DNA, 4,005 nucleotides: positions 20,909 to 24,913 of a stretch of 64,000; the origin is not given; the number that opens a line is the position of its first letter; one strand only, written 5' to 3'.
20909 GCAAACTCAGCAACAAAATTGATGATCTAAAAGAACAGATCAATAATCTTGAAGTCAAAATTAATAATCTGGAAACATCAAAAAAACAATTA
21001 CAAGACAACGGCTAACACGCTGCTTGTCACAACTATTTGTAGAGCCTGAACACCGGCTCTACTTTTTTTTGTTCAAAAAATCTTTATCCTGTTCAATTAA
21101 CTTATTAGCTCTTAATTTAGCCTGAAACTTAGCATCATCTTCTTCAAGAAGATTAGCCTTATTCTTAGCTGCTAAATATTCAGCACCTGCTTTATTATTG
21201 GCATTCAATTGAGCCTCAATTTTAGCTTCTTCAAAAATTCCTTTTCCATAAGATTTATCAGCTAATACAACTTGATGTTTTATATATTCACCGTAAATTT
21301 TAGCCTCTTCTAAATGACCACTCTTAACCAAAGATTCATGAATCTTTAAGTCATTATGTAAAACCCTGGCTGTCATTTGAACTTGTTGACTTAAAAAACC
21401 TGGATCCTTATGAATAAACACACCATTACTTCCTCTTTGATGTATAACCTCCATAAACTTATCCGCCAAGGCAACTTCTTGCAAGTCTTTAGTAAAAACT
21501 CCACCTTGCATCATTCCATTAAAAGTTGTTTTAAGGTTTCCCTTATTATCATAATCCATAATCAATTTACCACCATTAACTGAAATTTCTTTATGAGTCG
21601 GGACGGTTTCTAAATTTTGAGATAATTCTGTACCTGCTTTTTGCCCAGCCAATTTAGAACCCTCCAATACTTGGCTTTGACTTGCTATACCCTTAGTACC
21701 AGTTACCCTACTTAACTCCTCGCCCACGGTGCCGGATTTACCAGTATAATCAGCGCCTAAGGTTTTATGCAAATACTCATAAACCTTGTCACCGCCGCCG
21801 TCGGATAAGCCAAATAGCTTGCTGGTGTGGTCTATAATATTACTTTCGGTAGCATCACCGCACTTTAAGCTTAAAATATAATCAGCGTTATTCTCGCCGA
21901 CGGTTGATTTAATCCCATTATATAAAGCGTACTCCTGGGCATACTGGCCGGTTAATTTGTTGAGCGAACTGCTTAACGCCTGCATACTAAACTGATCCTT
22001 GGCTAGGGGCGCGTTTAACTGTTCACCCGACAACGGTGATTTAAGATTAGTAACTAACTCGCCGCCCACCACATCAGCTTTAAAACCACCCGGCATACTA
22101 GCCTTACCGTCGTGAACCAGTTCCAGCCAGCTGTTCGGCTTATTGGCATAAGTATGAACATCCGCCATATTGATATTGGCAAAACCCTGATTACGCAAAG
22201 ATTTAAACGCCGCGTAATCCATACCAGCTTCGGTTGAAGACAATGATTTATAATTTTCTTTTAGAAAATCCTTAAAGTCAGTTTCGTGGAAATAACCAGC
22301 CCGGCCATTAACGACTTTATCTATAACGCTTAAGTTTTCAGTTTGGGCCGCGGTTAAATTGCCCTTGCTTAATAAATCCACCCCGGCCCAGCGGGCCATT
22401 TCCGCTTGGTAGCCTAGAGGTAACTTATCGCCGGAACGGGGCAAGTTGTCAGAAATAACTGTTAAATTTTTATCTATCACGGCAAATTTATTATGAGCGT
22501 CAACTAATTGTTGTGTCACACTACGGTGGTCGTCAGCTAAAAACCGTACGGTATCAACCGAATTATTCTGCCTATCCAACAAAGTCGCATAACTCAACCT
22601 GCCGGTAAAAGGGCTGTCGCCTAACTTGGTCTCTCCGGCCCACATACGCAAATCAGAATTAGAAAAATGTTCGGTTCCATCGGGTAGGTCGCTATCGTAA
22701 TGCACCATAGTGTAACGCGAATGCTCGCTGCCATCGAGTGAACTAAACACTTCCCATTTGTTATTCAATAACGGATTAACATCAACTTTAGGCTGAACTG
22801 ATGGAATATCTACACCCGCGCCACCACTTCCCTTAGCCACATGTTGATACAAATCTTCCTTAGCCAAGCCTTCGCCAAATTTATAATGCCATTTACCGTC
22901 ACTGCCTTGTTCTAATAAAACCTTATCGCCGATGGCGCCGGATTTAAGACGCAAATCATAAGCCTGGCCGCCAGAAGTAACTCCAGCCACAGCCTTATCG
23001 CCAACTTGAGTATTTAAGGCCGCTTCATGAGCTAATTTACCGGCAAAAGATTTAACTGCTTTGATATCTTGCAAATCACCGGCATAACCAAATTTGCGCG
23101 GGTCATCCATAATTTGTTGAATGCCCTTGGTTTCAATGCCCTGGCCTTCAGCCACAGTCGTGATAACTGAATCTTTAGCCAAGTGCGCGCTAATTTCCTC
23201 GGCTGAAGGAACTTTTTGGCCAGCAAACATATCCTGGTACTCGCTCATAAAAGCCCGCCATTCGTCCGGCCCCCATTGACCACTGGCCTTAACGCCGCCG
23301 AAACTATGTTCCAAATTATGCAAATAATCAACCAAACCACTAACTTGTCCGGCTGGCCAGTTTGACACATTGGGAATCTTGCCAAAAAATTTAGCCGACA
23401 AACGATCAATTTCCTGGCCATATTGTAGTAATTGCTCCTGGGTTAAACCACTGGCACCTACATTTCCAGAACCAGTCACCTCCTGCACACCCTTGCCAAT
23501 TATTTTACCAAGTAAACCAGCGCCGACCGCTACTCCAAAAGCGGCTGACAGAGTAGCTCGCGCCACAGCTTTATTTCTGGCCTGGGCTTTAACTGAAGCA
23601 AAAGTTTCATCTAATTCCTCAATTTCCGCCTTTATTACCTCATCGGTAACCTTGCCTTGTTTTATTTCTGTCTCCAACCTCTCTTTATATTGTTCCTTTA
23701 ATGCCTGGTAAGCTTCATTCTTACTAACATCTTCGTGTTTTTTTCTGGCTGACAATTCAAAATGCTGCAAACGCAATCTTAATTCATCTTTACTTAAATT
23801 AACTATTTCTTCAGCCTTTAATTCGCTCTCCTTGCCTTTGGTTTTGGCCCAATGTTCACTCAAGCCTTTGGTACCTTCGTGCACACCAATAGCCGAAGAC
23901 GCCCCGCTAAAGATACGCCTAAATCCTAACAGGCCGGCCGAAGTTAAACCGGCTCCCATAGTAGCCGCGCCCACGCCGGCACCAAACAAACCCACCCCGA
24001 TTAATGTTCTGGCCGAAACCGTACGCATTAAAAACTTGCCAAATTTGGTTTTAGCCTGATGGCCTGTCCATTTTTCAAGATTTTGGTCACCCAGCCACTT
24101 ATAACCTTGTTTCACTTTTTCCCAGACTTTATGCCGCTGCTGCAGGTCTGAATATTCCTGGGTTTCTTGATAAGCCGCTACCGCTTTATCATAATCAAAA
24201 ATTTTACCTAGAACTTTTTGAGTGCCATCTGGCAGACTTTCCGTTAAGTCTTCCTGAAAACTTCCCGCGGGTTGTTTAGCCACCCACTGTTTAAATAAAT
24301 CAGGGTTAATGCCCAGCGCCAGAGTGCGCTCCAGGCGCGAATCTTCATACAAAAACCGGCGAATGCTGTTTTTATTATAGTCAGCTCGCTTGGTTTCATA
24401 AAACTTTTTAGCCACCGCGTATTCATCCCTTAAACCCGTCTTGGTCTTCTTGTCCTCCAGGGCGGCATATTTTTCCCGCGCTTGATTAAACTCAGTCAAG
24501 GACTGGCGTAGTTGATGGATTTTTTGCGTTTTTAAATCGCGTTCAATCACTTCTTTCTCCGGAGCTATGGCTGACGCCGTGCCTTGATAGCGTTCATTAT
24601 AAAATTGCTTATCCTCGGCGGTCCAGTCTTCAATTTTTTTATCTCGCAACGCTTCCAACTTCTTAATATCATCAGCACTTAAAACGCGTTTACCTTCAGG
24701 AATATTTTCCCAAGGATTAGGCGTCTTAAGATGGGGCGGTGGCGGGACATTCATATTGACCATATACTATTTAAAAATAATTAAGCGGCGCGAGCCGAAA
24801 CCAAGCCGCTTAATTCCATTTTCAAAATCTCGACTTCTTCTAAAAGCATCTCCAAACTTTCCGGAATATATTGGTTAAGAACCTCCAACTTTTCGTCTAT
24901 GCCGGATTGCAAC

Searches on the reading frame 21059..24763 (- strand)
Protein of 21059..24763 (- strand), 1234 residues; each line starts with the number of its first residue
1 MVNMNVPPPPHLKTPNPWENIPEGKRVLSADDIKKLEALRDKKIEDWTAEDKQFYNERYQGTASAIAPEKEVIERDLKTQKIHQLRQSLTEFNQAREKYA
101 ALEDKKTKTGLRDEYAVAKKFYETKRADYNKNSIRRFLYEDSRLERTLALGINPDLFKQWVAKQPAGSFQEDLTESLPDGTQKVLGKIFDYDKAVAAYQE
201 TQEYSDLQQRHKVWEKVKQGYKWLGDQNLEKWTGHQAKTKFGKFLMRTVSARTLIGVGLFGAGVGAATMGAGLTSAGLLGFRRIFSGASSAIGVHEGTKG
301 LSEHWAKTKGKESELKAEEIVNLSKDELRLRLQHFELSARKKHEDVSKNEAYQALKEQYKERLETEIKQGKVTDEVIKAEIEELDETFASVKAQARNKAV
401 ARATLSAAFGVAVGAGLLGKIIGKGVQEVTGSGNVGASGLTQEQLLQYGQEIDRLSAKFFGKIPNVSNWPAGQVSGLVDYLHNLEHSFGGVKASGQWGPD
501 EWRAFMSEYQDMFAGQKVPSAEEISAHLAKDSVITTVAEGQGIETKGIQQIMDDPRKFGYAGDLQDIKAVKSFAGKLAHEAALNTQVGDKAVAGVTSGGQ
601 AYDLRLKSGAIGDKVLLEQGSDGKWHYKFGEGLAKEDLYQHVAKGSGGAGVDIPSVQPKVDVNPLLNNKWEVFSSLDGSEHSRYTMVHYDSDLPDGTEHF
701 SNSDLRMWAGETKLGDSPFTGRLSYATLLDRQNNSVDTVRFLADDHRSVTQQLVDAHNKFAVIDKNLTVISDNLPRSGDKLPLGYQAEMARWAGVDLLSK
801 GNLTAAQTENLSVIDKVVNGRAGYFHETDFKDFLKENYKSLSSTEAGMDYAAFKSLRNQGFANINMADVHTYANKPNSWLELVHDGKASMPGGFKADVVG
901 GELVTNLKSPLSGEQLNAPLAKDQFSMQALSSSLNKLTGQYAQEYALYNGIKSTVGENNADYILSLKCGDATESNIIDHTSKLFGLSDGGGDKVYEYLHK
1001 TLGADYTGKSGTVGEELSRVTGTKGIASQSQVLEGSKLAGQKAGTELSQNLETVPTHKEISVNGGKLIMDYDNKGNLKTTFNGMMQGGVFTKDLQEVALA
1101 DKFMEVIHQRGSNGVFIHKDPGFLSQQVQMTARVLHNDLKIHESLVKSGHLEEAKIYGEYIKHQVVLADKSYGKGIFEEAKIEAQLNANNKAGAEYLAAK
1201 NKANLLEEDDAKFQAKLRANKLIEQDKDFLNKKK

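Call 3: search_protein_families(library=pfam, proteins=[window:21059-24763:-], max_evalue=0.1)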
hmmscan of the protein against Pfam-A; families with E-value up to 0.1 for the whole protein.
window:21059-24763:- (1234 aa): 0 families

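Call 4: search_protein_families(library=padloc, proteins=[window:21059-24763:-], max_evalue=0.1)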
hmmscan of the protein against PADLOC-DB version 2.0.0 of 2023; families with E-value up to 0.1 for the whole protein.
window:21059-24763:- (1234 aa): 0 families

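Call 5: search_protein_families(library=ncbifam, proteins=[window:21059-24763:-], max_evalue=0.1)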
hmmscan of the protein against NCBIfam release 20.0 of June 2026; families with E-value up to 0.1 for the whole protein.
window:21059-24763:- (1234 aa): 0 families

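Call 12: find_homologous_proteins(query=window:21059-24763:-)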
Query window:21059-24763:- (1234 aa): 1 proteins with E <= 0.001 among 8000 candidates.
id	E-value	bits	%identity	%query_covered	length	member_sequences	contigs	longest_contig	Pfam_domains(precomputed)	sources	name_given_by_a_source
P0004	0.0e+0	2726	98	100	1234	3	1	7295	-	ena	-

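Call 15: find_encoding_contigs(protein=P0004, flank=10000)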
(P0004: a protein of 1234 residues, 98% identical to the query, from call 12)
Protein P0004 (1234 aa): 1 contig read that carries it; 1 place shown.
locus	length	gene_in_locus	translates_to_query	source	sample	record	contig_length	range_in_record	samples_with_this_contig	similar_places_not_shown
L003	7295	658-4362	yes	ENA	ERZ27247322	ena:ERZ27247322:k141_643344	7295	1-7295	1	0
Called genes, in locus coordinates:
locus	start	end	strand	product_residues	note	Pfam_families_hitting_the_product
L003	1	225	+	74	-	?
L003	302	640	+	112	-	-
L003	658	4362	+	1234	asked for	-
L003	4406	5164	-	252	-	PF10805:DUF2730 (faint)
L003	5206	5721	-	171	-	-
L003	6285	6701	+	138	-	-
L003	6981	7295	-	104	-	?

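Call 47: search_protein_families(library=pfam, alignment_id=A4, max_evalue=0.001)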
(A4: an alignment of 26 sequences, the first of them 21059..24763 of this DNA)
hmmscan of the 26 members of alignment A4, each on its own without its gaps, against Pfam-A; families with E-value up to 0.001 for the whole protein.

A. member 1, window:21059-24763:- (1234 aa): 0 families

B. families by the number of members that match (of 26 scanned): 0 families

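Call 108: search_protein_families(library=phrogs, proteins=[window:21059-24763:-], max_evalue=0.001)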
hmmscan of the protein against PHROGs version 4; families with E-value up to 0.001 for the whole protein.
window:21059-24763:- (1234 aa): 0 families

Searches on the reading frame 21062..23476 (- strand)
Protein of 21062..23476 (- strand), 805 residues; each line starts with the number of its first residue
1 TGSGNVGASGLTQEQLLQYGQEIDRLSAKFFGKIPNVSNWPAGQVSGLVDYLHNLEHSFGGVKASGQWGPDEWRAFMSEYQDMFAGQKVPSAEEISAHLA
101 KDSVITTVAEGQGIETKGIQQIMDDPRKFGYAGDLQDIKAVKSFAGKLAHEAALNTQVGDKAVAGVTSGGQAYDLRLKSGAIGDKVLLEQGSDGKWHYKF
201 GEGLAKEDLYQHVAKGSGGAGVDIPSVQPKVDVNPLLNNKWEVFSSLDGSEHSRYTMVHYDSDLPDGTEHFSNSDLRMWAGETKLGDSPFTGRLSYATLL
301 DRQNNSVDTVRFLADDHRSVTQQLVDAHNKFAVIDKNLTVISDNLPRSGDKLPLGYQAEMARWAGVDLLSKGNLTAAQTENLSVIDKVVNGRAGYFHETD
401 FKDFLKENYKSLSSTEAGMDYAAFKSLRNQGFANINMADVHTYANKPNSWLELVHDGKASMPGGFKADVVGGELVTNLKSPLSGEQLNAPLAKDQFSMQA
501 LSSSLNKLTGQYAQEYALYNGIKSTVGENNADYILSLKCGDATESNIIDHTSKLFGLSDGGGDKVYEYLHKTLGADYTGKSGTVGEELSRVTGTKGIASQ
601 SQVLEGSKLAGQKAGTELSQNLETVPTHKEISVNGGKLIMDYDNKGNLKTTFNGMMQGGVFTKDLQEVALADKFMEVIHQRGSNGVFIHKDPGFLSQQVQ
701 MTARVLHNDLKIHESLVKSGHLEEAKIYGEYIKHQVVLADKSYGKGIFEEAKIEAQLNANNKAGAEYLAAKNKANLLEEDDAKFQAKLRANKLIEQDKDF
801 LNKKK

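Call 45: search_protein_representatives(protein=window:21062-23476:-)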
Query: 805 residues. Proteins with E-value up to 0.001 (for the whole library): 27; up to 1e-10: 13; up to 1e-30: 9. The best 27 are listed.
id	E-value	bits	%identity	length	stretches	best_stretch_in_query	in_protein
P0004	0.0e+00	1765.4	98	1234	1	1-805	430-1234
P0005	7.3e-68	246.1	44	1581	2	316-610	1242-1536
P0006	4.5e-54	200.5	38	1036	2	4-220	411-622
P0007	3.6e-48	181.0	38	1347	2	7-214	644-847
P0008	6.5e-42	160.3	36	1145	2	7-214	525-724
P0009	3.5e-39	151.3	45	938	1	11-214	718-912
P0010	4.5e-39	150.9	52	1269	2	90-226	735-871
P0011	6.4e-37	143.8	41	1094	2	105-228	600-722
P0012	5.6e-32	127.4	38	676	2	114-214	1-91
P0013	2.7e-26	108.6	33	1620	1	325-610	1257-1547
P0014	6.0e-14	67.8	24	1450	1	106-600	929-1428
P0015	7.8e-14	67.4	26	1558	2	106-594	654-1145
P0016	2.3e-12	62.6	25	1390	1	101-592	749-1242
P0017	2.8e-10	55.7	25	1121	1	90-586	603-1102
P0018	1.1e-08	50.5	32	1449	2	478-603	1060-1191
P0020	7.8e-05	37.7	42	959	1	90-187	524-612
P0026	3.2e-04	35.7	37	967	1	88-198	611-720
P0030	8.9e-04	34.2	39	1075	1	106-218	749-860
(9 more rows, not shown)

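Call 98: find_encoding_contigs(protein=P0007, flank=8000, max_places=2)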
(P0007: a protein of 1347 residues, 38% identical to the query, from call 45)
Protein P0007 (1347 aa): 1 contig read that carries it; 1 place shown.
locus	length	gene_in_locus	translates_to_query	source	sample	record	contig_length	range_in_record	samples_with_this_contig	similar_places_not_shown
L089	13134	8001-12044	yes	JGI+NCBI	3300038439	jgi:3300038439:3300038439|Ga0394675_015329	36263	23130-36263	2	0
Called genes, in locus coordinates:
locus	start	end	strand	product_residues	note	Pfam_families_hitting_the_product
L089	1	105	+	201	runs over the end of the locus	PF13462:Thioredoxin_4, PF01323:DSBA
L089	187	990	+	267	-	PF01790:LGT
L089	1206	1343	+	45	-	-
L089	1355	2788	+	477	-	PF01406:tRNA-synt_1e, PF09334:tRNA-synt_1g (faint), PF09190:DALR_2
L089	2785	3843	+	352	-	PF13353:Fer4_12 (weak), PF04055:Radical_SAM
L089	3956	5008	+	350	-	PF04055:Radical_SAM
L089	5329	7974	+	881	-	-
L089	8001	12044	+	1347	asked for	-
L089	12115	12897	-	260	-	-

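Call 99: find_encoding_contigs(protein=P0014, flank=8000, max_places=2)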
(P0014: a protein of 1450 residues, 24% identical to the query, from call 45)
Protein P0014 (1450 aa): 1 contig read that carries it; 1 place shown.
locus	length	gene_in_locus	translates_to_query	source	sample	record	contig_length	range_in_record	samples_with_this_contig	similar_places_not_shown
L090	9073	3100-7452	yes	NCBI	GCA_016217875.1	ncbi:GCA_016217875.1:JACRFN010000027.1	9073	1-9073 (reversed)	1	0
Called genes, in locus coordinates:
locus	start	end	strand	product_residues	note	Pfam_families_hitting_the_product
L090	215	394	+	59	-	-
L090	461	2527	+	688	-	-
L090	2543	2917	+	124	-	PF18908:DUF5663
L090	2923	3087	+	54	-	-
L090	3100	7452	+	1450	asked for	-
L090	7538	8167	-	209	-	-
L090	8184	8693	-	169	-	-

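Call 100: find_encoding_contigs(protein=P0026, flank=8000, max_places=2)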
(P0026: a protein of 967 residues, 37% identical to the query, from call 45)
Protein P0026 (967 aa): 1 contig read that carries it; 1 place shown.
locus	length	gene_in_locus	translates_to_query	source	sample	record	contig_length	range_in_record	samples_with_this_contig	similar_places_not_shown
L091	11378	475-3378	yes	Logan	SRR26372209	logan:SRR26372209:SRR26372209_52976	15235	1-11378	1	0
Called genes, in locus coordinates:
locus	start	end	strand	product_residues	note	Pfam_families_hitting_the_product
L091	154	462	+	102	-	PF18908:DUF5663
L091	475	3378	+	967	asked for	-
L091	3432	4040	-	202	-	-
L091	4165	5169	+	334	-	PF01207:Dus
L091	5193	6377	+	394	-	PF00270:DEAD, PF04851:ResIII (faint), PF00271:Helicase_C, PF16124:RecQ_Zn_bind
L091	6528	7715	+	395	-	PF05559:DUF763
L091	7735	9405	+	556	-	-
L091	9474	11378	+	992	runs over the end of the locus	PF00580:UvrD-helicase, PF13245:AAA_19, PF13604:AAA_30 (faint), PF13361:UvrD_C, PF13538:UvrD_C_2 (faint), PF12705:PDDEXK_1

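Call 110: find_encoding_contigs(protein=P0016, flank=7000, max_places=1)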
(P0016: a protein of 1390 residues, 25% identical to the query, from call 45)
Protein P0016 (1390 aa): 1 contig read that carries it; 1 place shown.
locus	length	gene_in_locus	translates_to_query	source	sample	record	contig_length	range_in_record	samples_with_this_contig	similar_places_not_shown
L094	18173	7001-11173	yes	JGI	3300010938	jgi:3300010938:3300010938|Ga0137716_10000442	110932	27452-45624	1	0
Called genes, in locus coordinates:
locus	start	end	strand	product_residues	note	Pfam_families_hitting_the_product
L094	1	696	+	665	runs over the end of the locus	PF22745:Nlig-Ia, PF01653:DNA_ligase_aden, PF03120:OB_DNA_ligase, PF03119:DNA_ligase_ZBD, PF14520:HHH_5 (weak), PF12826:HHH_2, PF00533:BRCT, PF12738:PTCB-BRCT (weak)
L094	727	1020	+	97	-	PF02686:GatC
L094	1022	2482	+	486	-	-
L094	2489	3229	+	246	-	PF13462:Thioredoxin_4, PF01323:DSBA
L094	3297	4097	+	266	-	PF13098:Thioredoxin_2, PF13462:Thioredoxin_4, PF01323:DSBA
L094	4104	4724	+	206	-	PF13462:Thioredoxin_4, PF01323:DSBA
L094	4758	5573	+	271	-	PF01790:LGT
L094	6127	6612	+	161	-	-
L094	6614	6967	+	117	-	-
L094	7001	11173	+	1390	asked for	-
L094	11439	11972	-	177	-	-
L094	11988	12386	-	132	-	-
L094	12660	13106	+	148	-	PF01668:SmpB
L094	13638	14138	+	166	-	PF05198:IF3_N, PF00707:IF3_C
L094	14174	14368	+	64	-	PF01632:Ribosomal_L35p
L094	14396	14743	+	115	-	PF00453:Ribosomal_L20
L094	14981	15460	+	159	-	-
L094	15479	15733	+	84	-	-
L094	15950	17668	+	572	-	PF03485:Arg_tRNA_synt_N, PF00750:tRNA-synt_1d, PF05746:DALR_1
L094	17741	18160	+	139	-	-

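Call 111: find_encoding_contigs(protein=P0020, flank=7000, max_places=1)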
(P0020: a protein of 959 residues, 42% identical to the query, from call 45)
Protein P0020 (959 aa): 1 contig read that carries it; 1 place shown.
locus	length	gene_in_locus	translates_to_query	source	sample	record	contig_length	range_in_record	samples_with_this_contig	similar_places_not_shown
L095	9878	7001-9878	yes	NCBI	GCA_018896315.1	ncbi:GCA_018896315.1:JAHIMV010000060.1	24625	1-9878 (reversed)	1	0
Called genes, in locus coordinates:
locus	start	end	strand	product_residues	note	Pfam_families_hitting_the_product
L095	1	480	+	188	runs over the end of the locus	PF01558:POR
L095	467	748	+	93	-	PF13187:Fer4_9 (faint), PF12797:Fer4_2 (weak), PF12837:Fer4_6, PF13237:Fer4_10 (weak), PF00037:Fer4, PF14697:Fer4_21, PF12838:Fer4_7, PF00037:Fer4 (weak), +2 more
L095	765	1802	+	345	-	-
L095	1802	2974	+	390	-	PF01855:POR_N, PF02780:Transketolase_C (faint), PF17147:PFOR_II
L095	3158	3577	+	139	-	PF02130:YbeY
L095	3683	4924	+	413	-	PF11104:PilM_2 (faint), PF14450:FtsA (weak), PF02491:SHS2_FTSA, PF06723:MreB_Mbl, PF14450:FtsA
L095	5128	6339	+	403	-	PF00091:Tubulin, PF12327:FtsZ_C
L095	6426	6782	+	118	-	-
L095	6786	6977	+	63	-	-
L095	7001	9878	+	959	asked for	?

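Call 112: find_encoding_contigs(protein=P0030, flank=7000, max_places=1)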
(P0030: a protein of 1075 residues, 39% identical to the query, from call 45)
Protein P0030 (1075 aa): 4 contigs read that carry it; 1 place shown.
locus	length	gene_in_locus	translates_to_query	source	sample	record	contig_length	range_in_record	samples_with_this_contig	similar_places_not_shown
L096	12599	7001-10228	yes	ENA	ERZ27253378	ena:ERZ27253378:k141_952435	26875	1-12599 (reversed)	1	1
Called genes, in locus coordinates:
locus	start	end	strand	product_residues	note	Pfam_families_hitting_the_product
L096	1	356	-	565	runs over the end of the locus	-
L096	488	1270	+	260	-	PF01978:TrmB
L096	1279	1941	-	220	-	PF06736:TMEM175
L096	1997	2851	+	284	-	PF01177:Asp_Glu_race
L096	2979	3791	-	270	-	PF03372:Exo_endo_phos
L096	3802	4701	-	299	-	PF02899:Phage_int_SAM_1, PF13102:Phage_int_SAM_5 (weak), PF13495:Phage_int_SAM_4, PF00589:Phage_integrase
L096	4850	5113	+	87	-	PF00312:Ribosomal_S15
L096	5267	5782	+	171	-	PF01936:NYN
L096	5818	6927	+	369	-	-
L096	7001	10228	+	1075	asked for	-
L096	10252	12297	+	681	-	PF00580:UvrD-helicase, PF01443:Viral_helicase1 (faint), PF13086:AAA_11 (weak), PF13245:AAA_19, PF13604:AAA_30 (faint), PF13087:AAA_12 (faint), PF13361:UvrD_C, PF13538:UvrD_C_2 (faint)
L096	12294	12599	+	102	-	?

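Call 113: find_encoding_contigs(protein=P0005, flank=7000, max_places=1)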
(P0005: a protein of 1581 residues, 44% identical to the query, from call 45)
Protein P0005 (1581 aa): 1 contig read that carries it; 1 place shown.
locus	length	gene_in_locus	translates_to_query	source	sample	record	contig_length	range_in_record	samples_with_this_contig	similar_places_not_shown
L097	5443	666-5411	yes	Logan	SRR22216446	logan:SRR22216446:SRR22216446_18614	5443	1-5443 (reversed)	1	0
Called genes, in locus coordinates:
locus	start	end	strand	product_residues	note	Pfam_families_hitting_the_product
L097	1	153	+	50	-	?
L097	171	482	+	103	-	PF08463:EcoEI_R_C (weak), PF18908:DUF5663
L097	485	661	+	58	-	-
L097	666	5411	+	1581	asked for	-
